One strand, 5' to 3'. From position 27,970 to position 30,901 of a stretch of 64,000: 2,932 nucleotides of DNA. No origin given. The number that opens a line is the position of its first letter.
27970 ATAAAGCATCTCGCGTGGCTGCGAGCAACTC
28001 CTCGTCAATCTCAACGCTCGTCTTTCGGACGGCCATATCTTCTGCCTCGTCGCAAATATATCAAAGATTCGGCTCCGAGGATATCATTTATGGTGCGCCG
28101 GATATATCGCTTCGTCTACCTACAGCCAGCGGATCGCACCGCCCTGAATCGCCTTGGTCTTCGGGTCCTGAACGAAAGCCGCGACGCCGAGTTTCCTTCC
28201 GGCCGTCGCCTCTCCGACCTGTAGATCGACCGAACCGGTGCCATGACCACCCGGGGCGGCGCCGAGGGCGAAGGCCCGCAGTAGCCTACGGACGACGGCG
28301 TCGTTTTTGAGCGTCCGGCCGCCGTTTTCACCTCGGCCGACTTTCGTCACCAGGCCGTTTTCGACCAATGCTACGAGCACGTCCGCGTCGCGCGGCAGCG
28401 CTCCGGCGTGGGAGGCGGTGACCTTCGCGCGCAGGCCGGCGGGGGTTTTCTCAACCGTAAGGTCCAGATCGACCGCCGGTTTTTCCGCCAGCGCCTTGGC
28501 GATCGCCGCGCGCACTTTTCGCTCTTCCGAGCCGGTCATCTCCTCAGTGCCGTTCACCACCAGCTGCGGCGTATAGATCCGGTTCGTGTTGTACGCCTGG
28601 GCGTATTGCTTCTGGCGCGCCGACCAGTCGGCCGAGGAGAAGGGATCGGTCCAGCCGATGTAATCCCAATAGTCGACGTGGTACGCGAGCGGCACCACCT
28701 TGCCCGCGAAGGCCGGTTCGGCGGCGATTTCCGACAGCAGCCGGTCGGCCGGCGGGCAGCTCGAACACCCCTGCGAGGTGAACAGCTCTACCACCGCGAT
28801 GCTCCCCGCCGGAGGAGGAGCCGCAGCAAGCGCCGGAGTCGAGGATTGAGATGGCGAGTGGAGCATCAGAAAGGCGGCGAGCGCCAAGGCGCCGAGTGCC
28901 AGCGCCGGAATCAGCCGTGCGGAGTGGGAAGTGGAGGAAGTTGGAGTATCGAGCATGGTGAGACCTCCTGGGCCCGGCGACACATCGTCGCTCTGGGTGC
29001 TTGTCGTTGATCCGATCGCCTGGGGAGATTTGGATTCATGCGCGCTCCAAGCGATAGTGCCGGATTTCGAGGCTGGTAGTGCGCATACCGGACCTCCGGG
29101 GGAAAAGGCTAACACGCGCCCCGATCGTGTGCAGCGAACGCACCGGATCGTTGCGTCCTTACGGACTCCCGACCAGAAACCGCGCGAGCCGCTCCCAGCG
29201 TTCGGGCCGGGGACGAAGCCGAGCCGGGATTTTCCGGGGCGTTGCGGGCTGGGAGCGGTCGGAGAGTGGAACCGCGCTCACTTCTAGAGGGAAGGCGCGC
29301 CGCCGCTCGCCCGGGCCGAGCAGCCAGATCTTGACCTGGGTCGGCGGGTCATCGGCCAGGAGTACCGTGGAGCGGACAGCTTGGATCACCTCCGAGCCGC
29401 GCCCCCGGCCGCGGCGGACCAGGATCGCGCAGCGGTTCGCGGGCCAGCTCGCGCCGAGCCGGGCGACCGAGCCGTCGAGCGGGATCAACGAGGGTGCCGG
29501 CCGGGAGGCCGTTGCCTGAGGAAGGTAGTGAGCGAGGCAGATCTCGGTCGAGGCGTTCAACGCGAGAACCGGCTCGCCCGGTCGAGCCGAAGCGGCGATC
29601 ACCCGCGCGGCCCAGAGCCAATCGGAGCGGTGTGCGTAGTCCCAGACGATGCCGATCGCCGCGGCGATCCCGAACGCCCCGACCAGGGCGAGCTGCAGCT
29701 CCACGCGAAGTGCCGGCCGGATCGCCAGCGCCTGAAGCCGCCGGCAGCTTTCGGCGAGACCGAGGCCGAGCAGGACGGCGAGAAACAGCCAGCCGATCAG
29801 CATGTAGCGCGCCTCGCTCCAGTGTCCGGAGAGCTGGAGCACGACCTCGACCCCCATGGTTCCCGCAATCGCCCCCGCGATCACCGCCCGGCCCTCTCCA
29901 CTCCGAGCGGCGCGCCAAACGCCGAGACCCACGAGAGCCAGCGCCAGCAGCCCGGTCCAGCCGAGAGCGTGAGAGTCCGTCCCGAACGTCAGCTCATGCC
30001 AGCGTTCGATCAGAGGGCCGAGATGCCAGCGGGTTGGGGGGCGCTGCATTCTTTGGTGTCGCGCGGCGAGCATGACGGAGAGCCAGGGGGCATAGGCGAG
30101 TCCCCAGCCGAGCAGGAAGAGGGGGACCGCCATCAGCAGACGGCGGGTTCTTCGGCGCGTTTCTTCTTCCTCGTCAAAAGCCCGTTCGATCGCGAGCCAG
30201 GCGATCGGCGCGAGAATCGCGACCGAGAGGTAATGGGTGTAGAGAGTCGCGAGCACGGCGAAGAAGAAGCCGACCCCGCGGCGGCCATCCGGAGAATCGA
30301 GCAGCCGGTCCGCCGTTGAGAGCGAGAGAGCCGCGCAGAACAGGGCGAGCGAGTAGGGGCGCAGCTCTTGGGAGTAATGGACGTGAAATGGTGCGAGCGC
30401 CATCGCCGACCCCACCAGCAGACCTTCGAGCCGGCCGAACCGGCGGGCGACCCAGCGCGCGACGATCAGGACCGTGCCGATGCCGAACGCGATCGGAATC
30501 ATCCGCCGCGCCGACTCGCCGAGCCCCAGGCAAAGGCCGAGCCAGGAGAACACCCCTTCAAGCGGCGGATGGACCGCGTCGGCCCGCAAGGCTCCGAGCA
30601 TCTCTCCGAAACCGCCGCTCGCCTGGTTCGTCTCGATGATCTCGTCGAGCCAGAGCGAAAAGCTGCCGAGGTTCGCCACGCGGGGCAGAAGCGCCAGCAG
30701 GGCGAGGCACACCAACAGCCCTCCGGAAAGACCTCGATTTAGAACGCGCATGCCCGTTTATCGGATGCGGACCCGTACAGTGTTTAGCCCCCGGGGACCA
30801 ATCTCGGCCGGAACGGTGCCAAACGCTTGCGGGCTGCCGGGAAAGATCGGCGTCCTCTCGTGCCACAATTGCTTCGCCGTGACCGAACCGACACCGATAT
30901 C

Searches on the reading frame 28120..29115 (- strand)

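Call 93: search_protein_families(library=pfam, proteins=[window:28120-29115:-], max_evalue=0.001)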
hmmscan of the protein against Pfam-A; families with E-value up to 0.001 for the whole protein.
window:28120-29115:- (331 aa): 1 family
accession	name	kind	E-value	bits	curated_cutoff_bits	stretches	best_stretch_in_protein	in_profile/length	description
PF06764.17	DUF1223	-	2.2e-63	214.4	30.7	1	108-316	1-202/202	Protein of unknown function (DUF1223)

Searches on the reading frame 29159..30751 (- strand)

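Call 93: search_protein_families(library=pfam, proteins=[window:29159-30751:-], max_evalue=0.001)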
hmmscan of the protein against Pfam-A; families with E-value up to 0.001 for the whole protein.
window:29159-30751:- (530 aa): 1 family
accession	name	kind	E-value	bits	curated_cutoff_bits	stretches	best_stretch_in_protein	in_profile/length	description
PF13231.12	PMT_2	-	1.7e-05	25.5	26.1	1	61-189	2-132/160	Dolichyl-phosphate-mannose-protein mannosyltransferase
